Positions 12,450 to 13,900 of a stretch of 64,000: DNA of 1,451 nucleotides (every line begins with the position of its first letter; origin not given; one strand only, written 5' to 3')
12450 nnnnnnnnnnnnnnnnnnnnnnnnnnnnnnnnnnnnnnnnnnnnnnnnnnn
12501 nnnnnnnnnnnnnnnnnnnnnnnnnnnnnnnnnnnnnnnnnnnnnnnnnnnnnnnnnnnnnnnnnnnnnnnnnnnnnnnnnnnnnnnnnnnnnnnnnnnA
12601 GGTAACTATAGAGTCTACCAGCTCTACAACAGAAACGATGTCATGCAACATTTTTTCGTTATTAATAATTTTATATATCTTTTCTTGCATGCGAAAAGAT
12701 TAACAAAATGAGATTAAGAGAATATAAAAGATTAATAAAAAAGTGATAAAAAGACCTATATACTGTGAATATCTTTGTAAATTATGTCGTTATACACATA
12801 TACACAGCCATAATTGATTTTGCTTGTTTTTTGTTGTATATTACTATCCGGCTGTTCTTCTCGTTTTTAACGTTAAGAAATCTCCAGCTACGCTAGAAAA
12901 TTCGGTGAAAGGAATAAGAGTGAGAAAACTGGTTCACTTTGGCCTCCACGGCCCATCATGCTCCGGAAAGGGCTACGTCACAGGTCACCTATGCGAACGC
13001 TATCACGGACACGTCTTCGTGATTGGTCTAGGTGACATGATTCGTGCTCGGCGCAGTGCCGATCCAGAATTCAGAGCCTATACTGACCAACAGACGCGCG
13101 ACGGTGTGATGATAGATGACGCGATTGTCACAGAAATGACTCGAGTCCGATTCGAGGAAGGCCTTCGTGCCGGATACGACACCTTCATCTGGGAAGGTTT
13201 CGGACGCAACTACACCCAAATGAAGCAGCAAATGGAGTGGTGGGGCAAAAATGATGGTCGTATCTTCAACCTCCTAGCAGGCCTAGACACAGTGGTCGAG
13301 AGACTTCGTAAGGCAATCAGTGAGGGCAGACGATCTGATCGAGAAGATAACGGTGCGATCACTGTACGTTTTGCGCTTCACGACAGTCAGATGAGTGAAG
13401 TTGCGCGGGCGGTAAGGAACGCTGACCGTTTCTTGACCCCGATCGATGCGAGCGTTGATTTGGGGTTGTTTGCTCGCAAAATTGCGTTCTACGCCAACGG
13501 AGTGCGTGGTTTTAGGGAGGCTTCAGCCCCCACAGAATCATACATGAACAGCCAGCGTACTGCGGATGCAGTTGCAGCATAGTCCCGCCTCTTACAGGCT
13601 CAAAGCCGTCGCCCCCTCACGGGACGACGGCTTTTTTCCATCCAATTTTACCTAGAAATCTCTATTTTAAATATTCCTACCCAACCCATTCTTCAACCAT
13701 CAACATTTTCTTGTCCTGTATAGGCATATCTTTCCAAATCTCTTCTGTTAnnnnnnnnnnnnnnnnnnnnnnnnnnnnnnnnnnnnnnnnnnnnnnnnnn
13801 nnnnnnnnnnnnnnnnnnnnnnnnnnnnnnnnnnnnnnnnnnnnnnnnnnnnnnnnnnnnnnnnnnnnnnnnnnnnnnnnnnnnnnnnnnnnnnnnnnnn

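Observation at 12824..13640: Foreign high-GC adenylate-kinase-like P-loop kinase inserted between the pilB operon and valS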

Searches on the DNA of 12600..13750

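Call 44: search_rna_families(source=window, start=12600, end=13750, threshold=evalue, max_evalue=10)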
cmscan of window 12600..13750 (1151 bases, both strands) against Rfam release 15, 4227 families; matches with E-value up to 10: 3.
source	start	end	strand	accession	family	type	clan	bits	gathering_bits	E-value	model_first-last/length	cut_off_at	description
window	13606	13629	-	RF03260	mir-8229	Gene; miRNA;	-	15.7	45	6.5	1-59/59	no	mir-8229 microRNA precursor family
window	13478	13638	+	RF02883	BcKCsr2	Gene; sRNA;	-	15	40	1.3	1-129/129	no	Burkholderia sRNA 2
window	13515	13637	-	RF02421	Bp1_684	Gene; sRNA;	-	13.1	44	6.8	1-113/113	no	Burkholderia sRNA Bp1_Cand684_SIPHT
